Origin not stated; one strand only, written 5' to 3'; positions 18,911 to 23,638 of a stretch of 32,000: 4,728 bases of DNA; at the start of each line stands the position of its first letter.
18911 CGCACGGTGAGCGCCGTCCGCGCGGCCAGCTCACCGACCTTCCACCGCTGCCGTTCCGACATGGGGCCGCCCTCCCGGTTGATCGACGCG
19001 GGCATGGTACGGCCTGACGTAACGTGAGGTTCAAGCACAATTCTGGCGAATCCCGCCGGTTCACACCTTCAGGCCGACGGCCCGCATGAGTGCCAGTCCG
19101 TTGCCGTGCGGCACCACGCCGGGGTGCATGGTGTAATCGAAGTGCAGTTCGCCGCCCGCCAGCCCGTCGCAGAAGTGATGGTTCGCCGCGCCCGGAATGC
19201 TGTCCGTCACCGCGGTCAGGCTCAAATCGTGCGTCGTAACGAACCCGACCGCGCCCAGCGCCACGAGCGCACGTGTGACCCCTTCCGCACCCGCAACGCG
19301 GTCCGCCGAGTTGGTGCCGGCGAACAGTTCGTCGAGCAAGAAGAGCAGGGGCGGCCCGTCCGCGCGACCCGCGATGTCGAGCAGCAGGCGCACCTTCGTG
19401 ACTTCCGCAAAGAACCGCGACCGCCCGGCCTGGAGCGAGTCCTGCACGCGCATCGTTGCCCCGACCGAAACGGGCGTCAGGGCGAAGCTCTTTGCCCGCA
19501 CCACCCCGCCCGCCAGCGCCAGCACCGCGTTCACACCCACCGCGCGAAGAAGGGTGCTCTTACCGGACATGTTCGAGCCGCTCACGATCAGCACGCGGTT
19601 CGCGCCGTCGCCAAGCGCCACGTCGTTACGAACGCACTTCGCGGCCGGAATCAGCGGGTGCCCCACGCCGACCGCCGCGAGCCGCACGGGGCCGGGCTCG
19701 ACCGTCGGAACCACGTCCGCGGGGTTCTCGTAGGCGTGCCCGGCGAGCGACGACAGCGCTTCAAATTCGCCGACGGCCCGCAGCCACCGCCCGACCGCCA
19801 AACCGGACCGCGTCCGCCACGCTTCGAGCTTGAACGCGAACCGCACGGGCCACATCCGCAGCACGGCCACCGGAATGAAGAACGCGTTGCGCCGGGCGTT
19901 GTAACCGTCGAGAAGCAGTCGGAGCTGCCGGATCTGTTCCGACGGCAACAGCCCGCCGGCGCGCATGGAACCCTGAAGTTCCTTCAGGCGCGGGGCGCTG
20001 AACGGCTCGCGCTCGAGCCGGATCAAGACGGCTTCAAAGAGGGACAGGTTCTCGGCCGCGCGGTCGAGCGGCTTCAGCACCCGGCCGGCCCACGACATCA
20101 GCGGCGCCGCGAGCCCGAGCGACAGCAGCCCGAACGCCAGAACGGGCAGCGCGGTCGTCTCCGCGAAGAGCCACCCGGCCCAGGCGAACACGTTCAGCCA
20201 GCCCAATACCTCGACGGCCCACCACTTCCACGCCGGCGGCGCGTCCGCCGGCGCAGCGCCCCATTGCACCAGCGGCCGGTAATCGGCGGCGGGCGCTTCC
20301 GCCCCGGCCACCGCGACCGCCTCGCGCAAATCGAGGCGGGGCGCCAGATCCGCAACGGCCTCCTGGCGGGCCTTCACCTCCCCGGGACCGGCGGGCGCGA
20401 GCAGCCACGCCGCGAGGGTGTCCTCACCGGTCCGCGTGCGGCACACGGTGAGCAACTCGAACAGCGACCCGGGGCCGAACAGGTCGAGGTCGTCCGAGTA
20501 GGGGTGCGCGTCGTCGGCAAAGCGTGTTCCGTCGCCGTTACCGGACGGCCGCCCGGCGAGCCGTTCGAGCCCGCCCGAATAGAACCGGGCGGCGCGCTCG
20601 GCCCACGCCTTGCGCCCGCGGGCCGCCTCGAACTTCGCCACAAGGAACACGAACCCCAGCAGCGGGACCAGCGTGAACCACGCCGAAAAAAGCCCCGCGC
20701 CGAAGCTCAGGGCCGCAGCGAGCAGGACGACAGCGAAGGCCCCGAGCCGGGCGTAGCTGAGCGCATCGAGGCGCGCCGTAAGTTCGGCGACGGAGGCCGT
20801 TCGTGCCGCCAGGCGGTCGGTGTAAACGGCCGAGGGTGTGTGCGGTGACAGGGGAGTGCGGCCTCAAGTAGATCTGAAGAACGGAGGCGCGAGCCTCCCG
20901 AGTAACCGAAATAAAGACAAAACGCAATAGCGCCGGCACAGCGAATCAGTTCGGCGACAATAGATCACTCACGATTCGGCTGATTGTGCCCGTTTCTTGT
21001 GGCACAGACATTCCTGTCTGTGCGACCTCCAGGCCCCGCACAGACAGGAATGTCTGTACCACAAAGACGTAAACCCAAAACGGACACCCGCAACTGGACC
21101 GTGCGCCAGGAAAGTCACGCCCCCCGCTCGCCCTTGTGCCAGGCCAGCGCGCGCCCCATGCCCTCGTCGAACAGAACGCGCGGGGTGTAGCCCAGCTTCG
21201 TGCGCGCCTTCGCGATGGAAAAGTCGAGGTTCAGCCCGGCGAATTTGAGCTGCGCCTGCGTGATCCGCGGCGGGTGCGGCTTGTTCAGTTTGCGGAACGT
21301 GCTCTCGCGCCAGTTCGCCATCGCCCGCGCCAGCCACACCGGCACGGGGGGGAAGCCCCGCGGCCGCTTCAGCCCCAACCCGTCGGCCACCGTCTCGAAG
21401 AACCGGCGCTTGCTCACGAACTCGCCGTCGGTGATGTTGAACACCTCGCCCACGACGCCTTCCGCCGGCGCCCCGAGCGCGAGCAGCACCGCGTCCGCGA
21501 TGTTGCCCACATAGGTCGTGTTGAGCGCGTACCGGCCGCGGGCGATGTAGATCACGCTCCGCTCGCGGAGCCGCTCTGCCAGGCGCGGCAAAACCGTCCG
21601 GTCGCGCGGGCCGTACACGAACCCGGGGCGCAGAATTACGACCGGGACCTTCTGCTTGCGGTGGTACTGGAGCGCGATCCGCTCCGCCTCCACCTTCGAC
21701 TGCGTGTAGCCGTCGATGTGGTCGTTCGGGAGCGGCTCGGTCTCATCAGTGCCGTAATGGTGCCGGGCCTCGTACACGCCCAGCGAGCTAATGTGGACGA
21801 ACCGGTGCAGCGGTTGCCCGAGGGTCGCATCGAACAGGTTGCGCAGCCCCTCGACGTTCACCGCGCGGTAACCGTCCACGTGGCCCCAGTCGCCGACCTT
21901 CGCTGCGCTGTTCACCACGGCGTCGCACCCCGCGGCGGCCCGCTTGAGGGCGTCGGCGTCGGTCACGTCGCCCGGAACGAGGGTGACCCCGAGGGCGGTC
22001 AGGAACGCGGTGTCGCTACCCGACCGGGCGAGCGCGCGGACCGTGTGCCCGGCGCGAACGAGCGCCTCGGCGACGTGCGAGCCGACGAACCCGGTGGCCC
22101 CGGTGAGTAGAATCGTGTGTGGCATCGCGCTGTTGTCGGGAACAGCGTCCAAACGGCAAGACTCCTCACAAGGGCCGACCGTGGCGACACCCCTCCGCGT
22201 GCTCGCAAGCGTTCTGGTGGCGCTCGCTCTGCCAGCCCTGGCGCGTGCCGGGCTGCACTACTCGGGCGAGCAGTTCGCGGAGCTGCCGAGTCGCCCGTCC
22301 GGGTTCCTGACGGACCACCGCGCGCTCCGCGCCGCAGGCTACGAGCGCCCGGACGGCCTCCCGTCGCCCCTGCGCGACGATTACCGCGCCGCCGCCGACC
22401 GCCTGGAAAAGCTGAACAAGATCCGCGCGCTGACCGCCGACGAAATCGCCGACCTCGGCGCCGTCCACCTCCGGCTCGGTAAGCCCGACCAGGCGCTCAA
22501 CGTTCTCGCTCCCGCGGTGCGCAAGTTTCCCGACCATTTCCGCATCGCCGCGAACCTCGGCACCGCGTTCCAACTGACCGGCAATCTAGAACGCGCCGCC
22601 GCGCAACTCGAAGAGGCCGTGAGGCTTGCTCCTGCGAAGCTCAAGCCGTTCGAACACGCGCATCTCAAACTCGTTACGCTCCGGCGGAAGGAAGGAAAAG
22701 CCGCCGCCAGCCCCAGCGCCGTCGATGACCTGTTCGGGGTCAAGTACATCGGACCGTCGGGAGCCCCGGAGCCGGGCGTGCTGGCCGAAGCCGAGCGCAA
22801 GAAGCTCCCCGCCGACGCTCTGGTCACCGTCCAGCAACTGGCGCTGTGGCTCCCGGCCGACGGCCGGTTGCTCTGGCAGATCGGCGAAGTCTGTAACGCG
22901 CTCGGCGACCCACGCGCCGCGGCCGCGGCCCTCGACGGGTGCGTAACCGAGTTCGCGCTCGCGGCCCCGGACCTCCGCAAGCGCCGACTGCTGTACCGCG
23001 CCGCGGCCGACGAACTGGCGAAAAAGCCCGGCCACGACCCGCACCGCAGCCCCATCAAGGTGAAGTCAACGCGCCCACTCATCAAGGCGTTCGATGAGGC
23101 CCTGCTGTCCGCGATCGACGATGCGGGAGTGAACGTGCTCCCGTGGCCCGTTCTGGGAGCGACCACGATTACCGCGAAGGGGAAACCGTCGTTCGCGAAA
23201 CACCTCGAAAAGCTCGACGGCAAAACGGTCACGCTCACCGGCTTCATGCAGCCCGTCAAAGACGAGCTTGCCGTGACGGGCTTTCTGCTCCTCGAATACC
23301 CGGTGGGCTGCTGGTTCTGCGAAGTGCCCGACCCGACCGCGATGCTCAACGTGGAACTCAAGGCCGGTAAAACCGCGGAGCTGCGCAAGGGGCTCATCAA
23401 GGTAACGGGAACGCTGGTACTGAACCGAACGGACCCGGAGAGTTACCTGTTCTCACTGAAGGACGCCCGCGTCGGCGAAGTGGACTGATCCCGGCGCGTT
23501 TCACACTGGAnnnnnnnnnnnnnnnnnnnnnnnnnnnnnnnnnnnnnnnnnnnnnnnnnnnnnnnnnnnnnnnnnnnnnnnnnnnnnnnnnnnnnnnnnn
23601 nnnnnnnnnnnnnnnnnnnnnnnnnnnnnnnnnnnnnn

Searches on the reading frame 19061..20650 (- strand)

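Call 76: search_protein_families(library=pfam, proteins=[window:19061-20650:-], max_evalue=0.001)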
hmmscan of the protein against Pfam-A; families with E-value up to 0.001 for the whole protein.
window:19061-20650:- (529 aa): 2 families
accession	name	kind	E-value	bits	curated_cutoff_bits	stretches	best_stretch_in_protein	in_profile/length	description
PF00488.27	MutS_V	-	2.8e-21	76.8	30.2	1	354-526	1-171/188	MutS domain V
PF05192.23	MutS_III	-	2.8e-05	25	34.1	1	61-111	19-70/194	MutS domain III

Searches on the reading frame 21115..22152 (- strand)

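Call 76: search_protein_families(library=pfam, proteins=[window:21115-22152:-], max_evalue=0.001)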
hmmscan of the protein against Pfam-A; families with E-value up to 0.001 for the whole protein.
window:21115-22152:- (345 aa): 10 families
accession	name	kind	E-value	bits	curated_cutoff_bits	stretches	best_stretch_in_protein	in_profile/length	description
PF01370.27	Epimerase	-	5.7e-42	144.2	20.9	1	14-240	1-239/240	NAD dependent epimerase/dehydratase family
PF01073.25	3Beta_HSD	-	1.4e-31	110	22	1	16-264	2-273/280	3-beta hydroxysteroid dehydrogenase/isomerase family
PF13460.12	NAD_binding_10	-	2e-24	86.9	27.2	1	18-182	1-149/184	NAD(P)H-binding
PF07993.18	NAD_binding_4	-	8.4e-23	81.3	20.1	1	66-181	79-209/258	Male sterility protein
PF16363.11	GDP_Man_Dehyd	-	9.4e-20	71.8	27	1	15-332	1-329/332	GDP-mannose 4,6 dehydratase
PF04321.23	RmlD_sub_bind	-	2e-15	57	27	1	13-263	2-235/287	RmlD substrate binding domain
PF05368.20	NmrA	-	2.3e-13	50.9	27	1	12-119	3-103/298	NmrA-like family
PF08659.16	KR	-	9.2e-05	22.9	22.6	0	13-124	2-137/180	KR domain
PF02719.21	Polysacc_synt_2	-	0.00012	21.8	20.2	0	14-247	1-235/293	Polysaccharide biosynthesis protein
PF00106.31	adh_short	-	0.00041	20.3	26.6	1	13-77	2-72/195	short chain dehydrogenase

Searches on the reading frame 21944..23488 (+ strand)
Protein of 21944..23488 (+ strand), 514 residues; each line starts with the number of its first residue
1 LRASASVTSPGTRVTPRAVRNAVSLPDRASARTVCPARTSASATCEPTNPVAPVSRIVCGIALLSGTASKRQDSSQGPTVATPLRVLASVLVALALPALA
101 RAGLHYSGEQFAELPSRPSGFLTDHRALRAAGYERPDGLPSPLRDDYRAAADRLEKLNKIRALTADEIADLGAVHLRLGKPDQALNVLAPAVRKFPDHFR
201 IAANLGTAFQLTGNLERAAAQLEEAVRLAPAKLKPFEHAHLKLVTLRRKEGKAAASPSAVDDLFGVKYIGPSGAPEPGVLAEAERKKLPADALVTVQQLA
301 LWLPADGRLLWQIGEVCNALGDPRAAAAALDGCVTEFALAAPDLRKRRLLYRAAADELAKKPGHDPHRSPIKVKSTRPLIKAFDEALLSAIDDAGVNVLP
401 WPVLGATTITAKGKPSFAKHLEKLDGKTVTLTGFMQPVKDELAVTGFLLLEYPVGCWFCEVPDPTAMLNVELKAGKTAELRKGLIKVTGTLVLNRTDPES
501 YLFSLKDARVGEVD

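Call 76: search_protein_families(library=pfam, proteins=[window:21944-23488:+], max_evalue=0.001)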
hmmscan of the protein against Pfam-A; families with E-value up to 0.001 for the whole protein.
window:21944-23488:+ (514 aa): 10 families
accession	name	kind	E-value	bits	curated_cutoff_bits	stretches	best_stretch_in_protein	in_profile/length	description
PF13432.12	TPR_16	-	9.1e-09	36.1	32.7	1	171-230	3-62/65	Tetratricopeptide repeat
PF14559.12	TPR_19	-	8.9e-08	32.8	25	1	176-230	2-56/68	Tetratricopeptide repeat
PF13424.12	TPR_12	-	7.5e-07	29.7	30.1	1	170-230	8-76/77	Tetratricopeptide repeat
PF13428.12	TPR_14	-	1.3e-05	25.8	23.5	1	167-206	3-42/44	Tetratricopeptide repeat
PF07719.23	TPR_2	-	1.8e-05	25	27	0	203-230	5-32/34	Tetratricopeptide repeat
PF11736.14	DUF3299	-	3.1e-05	24.5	22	1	419-498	42-123/139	Protein of unknown function (DUF3299)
PF13181.12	TPR_8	-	4.5e-05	23.7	25.7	0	201-231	3-33/34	Tetratricopeptide repeat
PF13371.12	TPR_9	-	0.00012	22.4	35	0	171-231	1-61/73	Tetratricopeptide repeat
PF00515.34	TPR_1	-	0.00013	22.1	27.8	0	204-230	6-32/34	Tetratricopeptide repeat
PF13374.12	TPR_10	-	0.00059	20.2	27.5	0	202-228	5-31/42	Tetratricopeptide repeat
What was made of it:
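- Checked: The convergent gene 21944-23488 encodes TPR repeats plus DUF3299 (call 76).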
